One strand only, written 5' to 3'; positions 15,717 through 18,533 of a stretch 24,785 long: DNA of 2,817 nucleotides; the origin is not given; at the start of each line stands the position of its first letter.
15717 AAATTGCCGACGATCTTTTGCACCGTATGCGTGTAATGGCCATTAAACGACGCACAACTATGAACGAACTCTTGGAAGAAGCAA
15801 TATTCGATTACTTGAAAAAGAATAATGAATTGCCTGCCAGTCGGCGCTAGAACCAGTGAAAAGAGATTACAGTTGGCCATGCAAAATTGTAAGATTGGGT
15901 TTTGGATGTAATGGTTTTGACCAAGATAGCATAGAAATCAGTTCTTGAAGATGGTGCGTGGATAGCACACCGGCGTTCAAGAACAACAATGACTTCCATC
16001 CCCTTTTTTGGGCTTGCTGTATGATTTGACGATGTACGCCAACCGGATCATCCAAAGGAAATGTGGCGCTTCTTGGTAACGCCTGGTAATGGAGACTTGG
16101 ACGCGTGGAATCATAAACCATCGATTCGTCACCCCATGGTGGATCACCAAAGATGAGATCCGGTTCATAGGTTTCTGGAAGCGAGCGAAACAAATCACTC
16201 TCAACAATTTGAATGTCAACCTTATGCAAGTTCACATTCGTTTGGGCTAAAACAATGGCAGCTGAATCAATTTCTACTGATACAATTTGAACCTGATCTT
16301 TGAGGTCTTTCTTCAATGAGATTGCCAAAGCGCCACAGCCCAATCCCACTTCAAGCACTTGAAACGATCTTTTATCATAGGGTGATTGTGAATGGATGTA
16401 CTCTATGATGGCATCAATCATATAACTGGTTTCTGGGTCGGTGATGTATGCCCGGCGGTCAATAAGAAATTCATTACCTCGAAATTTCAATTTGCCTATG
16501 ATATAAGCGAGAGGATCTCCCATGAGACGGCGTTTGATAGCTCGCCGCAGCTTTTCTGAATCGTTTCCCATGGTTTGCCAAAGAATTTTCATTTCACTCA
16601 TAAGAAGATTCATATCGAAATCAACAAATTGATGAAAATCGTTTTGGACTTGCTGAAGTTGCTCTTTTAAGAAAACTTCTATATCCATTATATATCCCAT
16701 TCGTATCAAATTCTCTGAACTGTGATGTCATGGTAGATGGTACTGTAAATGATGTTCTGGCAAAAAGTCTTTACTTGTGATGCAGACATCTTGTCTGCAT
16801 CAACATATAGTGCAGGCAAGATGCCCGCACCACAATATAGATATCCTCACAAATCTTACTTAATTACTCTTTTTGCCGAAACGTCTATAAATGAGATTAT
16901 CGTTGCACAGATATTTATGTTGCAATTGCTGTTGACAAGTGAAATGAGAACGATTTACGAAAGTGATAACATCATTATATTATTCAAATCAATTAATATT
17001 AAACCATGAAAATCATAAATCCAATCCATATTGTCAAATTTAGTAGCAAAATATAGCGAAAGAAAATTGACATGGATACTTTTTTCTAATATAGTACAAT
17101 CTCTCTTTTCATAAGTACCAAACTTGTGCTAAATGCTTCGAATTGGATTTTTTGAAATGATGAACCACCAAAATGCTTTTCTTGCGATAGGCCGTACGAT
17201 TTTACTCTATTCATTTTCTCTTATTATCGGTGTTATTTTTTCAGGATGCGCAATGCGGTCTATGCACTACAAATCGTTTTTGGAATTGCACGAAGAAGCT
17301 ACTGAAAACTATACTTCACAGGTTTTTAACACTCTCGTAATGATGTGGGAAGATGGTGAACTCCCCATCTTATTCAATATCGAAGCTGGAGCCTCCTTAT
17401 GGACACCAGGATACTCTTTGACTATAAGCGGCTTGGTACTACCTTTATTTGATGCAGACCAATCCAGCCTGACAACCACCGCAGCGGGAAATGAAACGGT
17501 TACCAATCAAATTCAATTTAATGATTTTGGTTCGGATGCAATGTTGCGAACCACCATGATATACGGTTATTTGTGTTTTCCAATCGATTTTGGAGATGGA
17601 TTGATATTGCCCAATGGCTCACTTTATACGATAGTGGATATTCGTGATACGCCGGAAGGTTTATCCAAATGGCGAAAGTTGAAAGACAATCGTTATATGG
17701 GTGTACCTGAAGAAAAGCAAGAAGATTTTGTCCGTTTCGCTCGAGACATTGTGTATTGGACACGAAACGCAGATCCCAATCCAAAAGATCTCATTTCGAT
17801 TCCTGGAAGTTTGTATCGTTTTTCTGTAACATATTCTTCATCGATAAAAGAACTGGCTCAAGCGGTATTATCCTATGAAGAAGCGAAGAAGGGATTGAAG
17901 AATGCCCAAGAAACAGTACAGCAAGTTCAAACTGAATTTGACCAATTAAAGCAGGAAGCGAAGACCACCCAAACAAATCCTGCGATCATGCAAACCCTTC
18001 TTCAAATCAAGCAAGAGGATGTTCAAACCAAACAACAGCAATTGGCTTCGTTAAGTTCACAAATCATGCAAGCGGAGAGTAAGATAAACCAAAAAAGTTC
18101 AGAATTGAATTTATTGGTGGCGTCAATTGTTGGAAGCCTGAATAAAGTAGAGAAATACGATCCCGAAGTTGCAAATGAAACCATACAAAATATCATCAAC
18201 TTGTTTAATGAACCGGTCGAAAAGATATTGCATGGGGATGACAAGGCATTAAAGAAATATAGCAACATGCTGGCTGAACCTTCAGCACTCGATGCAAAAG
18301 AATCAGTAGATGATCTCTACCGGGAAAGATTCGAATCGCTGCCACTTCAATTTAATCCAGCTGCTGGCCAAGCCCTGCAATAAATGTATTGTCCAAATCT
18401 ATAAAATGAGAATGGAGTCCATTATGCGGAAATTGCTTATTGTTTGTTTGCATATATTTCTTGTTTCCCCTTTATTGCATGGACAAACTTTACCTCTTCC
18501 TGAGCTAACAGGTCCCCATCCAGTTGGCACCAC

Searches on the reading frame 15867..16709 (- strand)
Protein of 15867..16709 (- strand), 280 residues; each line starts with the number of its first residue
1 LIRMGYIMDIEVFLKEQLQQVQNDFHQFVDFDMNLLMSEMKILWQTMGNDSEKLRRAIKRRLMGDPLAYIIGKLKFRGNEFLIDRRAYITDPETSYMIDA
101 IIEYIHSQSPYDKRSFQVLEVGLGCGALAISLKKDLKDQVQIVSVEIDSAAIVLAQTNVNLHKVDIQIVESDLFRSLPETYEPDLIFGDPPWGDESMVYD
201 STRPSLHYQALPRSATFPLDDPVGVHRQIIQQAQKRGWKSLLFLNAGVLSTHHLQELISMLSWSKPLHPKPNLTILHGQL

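Call 9: search_protein_families(library=pfam, proteins=[window:15867-16709:-])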
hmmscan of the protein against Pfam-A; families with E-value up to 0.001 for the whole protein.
window:15867-16709:- (280 aa): 10 families
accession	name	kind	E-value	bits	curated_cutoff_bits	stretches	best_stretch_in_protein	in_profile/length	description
PF05175.20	MTS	-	1.9e-09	37.9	23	1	114-197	31-113/170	Methyltransferase small domain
PF13649.12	Methyltransf_25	-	2.4e-05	25.4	27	1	118-180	1-61/97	Methyltransferase domain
PF01135.25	PCMT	-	6.9e-05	23.1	20.3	1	96-172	60-132/210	Protein-L-isoaspartate(D-aspartate) O-methyltransferase (PCMT)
PF06325.19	PrmA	-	0.00018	21.5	22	1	111-178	158-222/296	Ribosomal protein L11 methyltransferase (PrmA)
PF01170.24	UPF0020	-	0.00019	21.6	22.3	1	130-194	67-133/197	RMKL-like, methyltransferase domain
PF09445.16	Methyltransf_15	-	0.00025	21.1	22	1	118-196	4-85/165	RNA cap guanine-N2 methyltransferase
PF10294.15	Methyltransf_16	-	0.00042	20.5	21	1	104-171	31-103/174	Lysine methyltransferase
PF13847.12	Methyltransf_31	-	0.00045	20.4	27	1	116-187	5-79/145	Methyltransferase domain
PF00398.26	RrnaAD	-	0.00046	19.8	24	1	98-174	19-86/263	Ribosomal RNA adenine dimethylase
PF02384.22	N6_Mtase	-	0.00096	19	20.4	0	113-195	45-138/311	N-6 DNA Methylase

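Call 54: search_protein_families(library=ncbifam, proteins=[window:15867-16709:-], max_evalue=0.01)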
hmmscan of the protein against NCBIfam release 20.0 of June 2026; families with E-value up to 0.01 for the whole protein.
window:15867-16709:- (280 aa): 20 families
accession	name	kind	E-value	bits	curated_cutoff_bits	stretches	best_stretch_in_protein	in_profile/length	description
TIGR03534.1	RF_mod_PrmC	equivalog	2.3e-29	102.6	199.1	1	49-258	28-231/253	peptide chain release factor N(5)-glutamine methyltransferase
TIGR00536.1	hemK_fam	subfamily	5.5e-25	88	115.5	1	49-258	52-256/286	HemK family protein methyltransferase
TIGR03533.1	L3_gln_methyl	equivalog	3.6e-19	69.2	229.7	1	19-236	27-240/284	50S ribosomal protein L3 N(5)-glutamine methyltransferase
TIGR03704.1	PrmC_rel_meth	equivalog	3.4e-15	56.2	248.8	1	47-180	23-149/251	putative protein N(5)-glutamine methyltransferase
NF002421.0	PRK01544.1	equivalog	1.4e-14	53.8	567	1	51-225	56-247/524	bifunctional peptide chain release factor N(5)-glutamine methyltransferase PrmC/tRNA (guanosine(46)-N7)-methyltransferase TrmB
NF011529.0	PRK14968.1-3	equivalog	4e-12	46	162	1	112-191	32-107/198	putative methyltransferase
TIGR00537.1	hemK_rel_arch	hypoth_equivalog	2.1e-09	37.4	87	1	114-192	19-92/179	HemK2/MTQ2 family protein methyltransferase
NF011530.0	PRK14968.1-4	equivalog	1.6e-07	30.9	243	1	113-192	38-109/202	putative methyltransferase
NF047853.1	tRm6a37MtseTrmN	equivalog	4e-07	30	350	1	116-197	45-129/244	tRNA(1)(Val) (adenine(37)-N(6))-methyltransferase TrmN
NF007023.0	PRK09489.1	equivalog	1.7e-06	27.4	295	1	116-195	198-274/342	16S rRNA (guanine(1207)-N(2))-methyltransferase RsmC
TIGR00755.1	ksgA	equivalog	8.6e-06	25.2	171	1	97-191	17-103/256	16S rRNA (adenine(1518)-N(6)/adenine(1519)-N(6))-dimethyltransferase RsmA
TIGR02469.1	CbiT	equivalog_domain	1.6e-05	25.1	78.3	1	117-187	22-93/124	precorrin-6Y C5,15-methyltransferase (decarboxylating) subunit CbiT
NF000499.2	Erm23S_rRNA_broad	equivalog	2.1e-05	24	212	1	101-192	11-96/244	23S ribosomal RNA methyltransferase Erm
TIGR00406.1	prmA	equivalog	0.00034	20.2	183.15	1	109-166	154-209/288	50S ribosomal protein L11 methyltransferase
NF004851.0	PRK06202.1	equivalog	0.00047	19.7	243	1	113-181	59-130/237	hypothetical protein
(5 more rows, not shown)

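Call 73: find_homologous_proteins(query=window:15867-16709:-)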
Query window:15867-16709:- (280 aa): 55 proteins with E <= 0.001 among 702 candidates.
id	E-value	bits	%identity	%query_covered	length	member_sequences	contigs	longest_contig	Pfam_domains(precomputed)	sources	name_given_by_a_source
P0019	2.9e-179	612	100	98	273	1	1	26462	PF05175.21,PF13649.13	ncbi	-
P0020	1.6e-72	262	49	86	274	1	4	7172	PF13847.13,PF05175.21,PF13649.13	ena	-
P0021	6.1e-58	214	43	83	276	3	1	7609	PF05175.21,PF13649.13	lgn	-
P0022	8.3e-57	211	44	86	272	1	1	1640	PF05175.21,PF13649.13,PF17827.7,PF08242.19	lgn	-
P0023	3.6e-56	209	43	83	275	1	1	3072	PF05175.21,PF13649.13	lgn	-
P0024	4.4e-55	205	43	85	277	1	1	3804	PF05175.21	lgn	-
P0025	9.0e-55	204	46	77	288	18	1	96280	PF05175.21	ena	-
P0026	6.2e-54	201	43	83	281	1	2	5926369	PF05175.21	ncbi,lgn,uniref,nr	ncbi:class I SAM-dependent methyltransferase [Synoicihabitans lomoniglobus]|uniref:Class I SAM-depen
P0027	4.6e-53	198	41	79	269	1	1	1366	PF13847.13,PF05175.21,PF13649.13,PF17827.7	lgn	-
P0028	3.1e-52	196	38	95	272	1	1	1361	PF05175.21,PF13649.13,PF17827.7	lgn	-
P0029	1.4e-49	187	42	78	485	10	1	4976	PF13847.13,PF13489.13,PF05175.21,PF13649.13,PF08241.19,PF08242.19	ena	-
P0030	2.8e-49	186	40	82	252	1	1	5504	PF13847.13,PF05175.21,PF13649.13,PF02390.24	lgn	-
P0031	1.1e-48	184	39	86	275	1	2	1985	PF05175.21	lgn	-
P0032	1.4e-47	180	40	79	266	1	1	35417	PF05175.21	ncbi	-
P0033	1.7e-45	174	40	77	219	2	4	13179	PF05175.21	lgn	-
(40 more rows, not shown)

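Call 74: find_encoding_contigs(protein=P0020, flank=6000)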
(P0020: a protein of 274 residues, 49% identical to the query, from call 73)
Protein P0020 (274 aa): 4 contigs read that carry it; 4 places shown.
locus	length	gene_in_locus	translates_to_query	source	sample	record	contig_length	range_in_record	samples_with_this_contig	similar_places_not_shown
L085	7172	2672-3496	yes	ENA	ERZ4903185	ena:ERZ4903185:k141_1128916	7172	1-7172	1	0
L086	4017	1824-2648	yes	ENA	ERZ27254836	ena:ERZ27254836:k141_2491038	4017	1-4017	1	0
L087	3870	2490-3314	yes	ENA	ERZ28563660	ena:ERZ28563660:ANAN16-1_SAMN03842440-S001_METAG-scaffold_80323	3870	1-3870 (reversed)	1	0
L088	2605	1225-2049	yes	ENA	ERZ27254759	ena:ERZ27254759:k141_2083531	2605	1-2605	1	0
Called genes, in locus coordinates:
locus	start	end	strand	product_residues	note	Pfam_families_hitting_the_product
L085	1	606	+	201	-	?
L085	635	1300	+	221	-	PF01965:DJ-1_PfpI (weak)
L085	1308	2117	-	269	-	-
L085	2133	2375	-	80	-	-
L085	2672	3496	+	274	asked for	PF05175:MTS, PF13649:Methyltransf_25, PF13847:Methyltransf_31 (weak)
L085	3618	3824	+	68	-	PF03621:MbtH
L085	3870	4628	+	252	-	PF00975:Thioesterase, PF12697:Abhydrolase_6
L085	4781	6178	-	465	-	PF13416:SBP_bac_8, PF13343:SBP_bac_6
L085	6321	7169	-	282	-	PF01145:Band_7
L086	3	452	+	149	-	?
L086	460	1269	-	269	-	-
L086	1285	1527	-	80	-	-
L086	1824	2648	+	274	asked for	PF05175:MTS, PF13649:Methyltransf_25, PF13847:Methyltransf_31 (weak)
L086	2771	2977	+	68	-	PF03621:MbtH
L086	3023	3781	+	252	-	PF00975:Thioesterase, PF12697:Abhydrolase_6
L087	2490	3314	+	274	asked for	PF05175:MTS, PF13649:Methyltransf_25, PF13847:Methyltransf_31 (weak)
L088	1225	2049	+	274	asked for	PF05175:MTS, PF13649:Methyltransf_25, PF13847:Methyltransf_31 (weak)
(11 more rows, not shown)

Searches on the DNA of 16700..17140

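Call 38: search_rna_families(source=window, start=16700, end=17140, threshold=evalue, max_evalue=10)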
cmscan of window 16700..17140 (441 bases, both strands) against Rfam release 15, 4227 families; matches with E-value up to 10: 8.
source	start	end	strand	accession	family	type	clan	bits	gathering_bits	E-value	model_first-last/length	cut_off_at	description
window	16775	16835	-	RF00939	mir-504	Gene; miRNA;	-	23.2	57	0.02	1-78/78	no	mir-504 microRNA precursor family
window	16773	16838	+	RF00661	mir-31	Gene; miRNA;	CL00133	20.5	51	0.048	1-83/83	no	mir-31 microRNA precursor family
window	16838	16920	+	RF02445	SpR14_sRNA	Gene; sRNA;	-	18.3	50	8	1-80/80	no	Streptococcus sRNA SpR14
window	16781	16829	-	RF04250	mir-236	Gene; miRNA;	CL00138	17.7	55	0.99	1-76/76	no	mir-236 microRNA precursor family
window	16741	16820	+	RF01067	ATPC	Gene;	-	16.3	45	1.4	1-92/92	no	ATPC RNA motif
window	16775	16835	-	RF00878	mir-456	Gene; miRNA;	-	14.4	58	3.7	1-73/73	no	mir-456 microRNA precursor family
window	16707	16806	+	RF02113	DLG2-AS1_2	Gene; lncRNA;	-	11.5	70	1.3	123-215/215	no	DLG2 antisense RNA 1 conserved region 2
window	16782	16826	-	RF02606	AbsR28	Gene; sRNA;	-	11.5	50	5.8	31-87/180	no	Acinetobacter sRNA 28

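Call 63: search_with_rna_model(model_id=R1, source=window, start=16700, end=16950, filters=off, max_evalue=10, show_alignments=4)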
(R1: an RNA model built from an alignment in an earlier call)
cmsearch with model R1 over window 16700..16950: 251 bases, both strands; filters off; matches with E-value up to 10: 9.
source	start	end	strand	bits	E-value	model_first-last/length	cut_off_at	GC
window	16746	16819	+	93.3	1.4e-18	1-74/74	no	0.38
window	16791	16863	-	22.9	7.6e-05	1-74/74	no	0.4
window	16865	16890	-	12.1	0.0095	1-74/74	no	0.35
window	16860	16914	+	3.2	0.52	1-74/74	no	0.31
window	16706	16774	-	2.9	0.6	1-74/74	no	0.36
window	16823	16841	+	0.2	2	37-66/74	no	0.53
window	16779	16790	-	-0.7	3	40-50/74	no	0.5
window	16734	16745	+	-1.4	4.2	1-74/74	no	0.42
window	16941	16950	+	-3.4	9.9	1-74/74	no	0.3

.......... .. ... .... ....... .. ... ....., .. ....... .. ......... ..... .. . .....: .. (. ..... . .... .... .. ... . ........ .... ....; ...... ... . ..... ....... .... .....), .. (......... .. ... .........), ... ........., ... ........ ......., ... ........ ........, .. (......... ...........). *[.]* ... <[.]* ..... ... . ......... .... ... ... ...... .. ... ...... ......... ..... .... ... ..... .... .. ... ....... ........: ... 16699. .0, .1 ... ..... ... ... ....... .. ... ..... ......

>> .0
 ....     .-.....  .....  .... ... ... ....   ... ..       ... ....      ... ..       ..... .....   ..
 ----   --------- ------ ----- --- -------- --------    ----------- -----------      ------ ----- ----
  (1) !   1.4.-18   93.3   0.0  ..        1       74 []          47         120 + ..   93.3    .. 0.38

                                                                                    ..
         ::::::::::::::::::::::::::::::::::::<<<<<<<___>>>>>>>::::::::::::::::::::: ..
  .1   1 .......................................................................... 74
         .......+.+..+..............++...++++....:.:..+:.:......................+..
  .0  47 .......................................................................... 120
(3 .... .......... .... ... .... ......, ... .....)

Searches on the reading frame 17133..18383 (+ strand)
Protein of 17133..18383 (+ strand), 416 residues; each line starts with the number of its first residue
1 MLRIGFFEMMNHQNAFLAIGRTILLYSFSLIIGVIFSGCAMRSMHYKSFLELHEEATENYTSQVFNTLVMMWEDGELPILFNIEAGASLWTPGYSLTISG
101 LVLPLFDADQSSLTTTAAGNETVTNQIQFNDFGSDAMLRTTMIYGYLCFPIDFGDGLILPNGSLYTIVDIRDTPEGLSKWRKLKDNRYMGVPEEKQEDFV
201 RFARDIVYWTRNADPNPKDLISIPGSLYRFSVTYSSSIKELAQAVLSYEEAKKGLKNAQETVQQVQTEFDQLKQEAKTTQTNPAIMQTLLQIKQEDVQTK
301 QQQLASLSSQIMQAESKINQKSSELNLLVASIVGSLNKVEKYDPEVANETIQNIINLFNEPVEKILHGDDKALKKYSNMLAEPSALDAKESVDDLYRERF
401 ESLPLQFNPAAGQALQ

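Call 9: search_protein_families(library=pfam, proteins=[window:17133-18383:+])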
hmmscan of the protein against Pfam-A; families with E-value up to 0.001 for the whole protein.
window:17133-18383:+ (416 aa): 0 families

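Call 21: find_homologous_proteins(query=window:17133-18383:+)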
Query window:17133-18383:+ (416 aa): 15 proteins with E <= 0.001 among 5126 candidates.
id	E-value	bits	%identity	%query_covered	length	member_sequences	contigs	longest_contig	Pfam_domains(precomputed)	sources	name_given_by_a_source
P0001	1.4e-272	922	100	100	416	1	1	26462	-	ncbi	-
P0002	1.0e-118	415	47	98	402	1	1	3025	-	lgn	-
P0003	1.1e-113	399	45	94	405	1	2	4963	-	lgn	-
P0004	1.4e-113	398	44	94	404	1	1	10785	-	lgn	-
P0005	2.7e-100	355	44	92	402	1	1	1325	-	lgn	-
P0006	6.6e-95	337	43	92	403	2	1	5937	-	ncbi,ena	-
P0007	7.8e-94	333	44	92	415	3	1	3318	-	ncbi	-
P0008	1.0e-90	323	40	97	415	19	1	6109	-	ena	-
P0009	2.2e-88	315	40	91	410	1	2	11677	-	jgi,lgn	jgi:hypothetical protein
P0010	1.6e-87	313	40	91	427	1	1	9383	-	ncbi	-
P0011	3.4e-87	311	40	91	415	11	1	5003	-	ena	-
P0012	4.3e-86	308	39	96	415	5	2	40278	-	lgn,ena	-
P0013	2.6e-83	299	40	91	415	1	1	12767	-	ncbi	-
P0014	4.4e-81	291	38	91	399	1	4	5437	-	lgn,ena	-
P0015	1.2e-58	218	33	88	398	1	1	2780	-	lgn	-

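Call 22: find_encoding_contigs(protein=P0001, flank=10000)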
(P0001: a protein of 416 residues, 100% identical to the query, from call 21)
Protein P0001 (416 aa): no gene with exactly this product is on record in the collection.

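Call 23: find_encoding_contigs(protein=P0004, flank=10000)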
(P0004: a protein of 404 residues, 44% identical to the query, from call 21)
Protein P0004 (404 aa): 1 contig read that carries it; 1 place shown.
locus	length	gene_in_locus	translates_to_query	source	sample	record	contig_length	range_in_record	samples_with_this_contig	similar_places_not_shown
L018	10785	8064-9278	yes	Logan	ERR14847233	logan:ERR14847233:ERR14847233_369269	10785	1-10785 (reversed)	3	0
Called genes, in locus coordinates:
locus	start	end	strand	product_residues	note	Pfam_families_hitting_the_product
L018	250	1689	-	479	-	-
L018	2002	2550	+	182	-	PF05128:DUF697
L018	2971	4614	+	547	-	PF00005:ABC_tran, PF02463:SMC_N (faint), PF13304:AAA_21 (faint)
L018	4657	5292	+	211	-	PF22624:AASDHPPT_N, PF01648:ACPS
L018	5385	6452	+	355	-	PF01145:Band_7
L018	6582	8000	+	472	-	PF13416:SBP_bac_8, PF13343:SBP_bac_6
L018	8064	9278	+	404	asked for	-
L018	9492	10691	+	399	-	PF03403:PAF-AH_p_II, PF07224:Chlorophyllase (faint)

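Call 24: find_encoding_contigs(protein=P0012, flank=10000)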
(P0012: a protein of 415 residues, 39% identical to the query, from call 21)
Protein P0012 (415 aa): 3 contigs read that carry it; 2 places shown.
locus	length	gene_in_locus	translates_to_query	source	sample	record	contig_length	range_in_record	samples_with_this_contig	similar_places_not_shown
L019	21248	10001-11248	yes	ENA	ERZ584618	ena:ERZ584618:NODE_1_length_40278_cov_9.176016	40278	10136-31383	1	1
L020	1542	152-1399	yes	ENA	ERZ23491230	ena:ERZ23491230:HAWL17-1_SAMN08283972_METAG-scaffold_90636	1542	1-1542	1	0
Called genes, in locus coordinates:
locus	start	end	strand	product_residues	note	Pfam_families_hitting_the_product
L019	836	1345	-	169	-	PF05128:DUF697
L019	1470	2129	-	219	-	PF05128:DUF697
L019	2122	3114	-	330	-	PF01656:CbiA, PF02374:ArsA_ATPase (faint), PF09140:MipZ (faint), PF10609:ParA, PF13614:AAA_31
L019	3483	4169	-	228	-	PF22624:AASDHPPT_N, PF01648:ACPS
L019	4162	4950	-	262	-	PF00975:Thioesterase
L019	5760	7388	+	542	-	PF00664:ABC_membrane, PF00005:ABC_tran, PF02463:SMC_N (faint), PF13304:AAA_21 (weak)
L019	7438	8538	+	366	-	PF01145:Band_7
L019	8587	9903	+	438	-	PF01094:ANF_receptor, PF13433:Peripla_BP_5 (faint), PF13458:Peripla_BP_6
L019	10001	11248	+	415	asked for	-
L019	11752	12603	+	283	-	PF02558:ApbA (faint), PF02737:3HCDH_N, PF03446:NAD_binding_2 (weak), PF00725:3HCDH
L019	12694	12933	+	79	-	PF00550:PP-binding (weak)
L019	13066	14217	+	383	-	PF02771:Acyl-CoA_dh_N, PF02770:Acyl-CoA_dh_M, PF00441:Acyl-CoA_dh_1, PF08028:Acyl-CoA_dh_2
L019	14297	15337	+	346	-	-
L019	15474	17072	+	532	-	PF02310:B12-binding, PF04055:Radical_SAM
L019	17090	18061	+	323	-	PF00291:PALP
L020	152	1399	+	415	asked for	-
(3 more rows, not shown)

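Call 27: list_cluster_members(proteins=[P0001, P0006, P0007, P0010, P0013])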
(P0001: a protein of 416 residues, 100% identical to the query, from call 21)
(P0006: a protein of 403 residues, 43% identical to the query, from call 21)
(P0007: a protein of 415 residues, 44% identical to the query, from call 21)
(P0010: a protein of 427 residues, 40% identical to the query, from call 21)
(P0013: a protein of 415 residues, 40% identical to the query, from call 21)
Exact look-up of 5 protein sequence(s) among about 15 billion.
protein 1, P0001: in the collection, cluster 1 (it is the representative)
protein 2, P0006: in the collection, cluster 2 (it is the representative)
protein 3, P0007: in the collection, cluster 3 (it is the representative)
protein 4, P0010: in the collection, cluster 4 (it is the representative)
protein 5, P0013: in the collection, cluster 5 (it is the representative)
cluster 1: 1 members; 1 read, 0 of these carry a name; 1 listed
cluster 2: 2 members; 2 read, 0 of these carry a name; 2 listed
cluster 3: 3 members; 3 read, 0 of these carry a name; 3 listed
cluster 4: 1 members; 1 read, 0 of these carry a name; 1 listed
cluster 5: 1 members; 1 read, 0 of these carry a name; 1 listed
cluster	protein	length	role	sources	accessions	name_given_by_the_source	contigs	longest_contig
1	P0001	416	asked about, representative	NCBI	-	-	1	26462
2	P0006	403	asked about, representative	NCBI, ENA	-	-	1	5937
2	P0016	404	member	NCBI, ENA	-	-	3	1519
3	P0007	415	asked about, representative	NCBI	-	-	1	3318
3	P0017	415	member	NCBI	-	-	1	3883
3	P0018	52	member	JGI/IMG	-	-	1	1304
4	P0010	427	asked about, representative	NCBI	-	-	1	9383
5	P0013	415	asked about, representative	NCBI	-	-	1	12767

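Call 33: find_encoding_contigs(protein=P0002, flank=10000)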
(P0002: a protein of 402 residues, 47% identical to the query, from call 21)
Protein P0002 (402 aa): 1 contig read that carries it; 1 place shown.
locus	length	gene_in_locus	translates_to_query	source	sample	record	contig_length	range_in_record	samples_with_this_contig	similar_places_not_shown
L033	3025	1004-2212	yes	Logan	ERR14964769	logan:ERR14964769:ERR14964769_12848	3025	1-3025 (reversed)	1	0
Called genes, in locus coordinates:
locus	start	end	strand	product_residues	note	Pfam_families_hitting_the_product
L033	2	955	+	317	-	?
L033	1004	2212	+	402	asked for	-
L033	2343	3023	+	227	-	?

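Call 34: find_encoding_contigs(protein=P0003, flank=10000)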
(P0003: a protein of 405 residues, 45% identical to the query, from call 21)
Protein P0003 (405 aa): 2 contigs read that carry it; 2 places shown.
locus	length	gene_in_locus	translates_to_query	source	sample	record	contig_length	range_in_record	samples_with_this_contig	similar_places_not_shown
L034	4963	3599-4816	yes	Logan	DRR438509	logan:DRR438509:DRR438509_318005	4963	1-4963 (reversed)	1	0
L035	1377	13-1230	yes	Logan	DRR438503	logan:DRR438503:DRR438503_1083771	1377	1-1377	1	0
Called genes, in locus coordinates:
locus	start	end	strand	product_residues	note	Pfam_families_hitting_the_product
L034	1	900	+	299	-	?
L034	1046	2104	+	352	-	PF01145:Band_7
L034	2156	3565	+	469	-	PF13416:SBP_bac_8, PF13343:SBP_bac_6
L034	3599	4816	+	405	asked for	-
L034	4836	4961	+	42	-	?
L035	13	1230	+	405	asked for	-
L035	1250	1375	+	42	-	?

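Call 54: search_protein_families(library=ncbifam, proteins=[window:17133-18383:+], max_evalue=0.01)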
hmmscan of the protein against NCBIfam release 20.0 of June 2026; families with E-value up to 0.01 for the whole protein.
window:17133-18383:+ (416 aa): 6 families
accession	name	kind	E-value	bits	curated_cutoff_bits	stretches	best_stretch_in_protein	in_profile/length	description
TIGR04320.1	Surf_Exclu_PgrA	domain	6.2e-06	25.8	70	1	224-325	255-359/360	SEC10/PgrA surface exclusion domain-containing protein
NF049871.2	cytotoxin_MakA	exception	0.00012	21.2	320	1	222-332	70-177/354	alpha-pore-forming cytotoxin MakA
NF038350.1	taxis_HmpF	equivalog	0.00043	18.8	200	1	240-328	233-320/553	pilus motility taxis protein HmpF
TIGR02169.1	SMC_prok_A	equivalog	0.00044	18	729.4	1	236-339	693-796/1165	chromosome segregation protein SMC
NF045487.1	ASRP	equivalog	0.00066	18.4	300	1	236-343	132-238/593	archaea-specific SMC-related protein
TIGR02168.1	SMC_prok_B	equivalog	0.00077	17.3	567.35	1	241-331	227-317/1181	chromosome segregation protein SMC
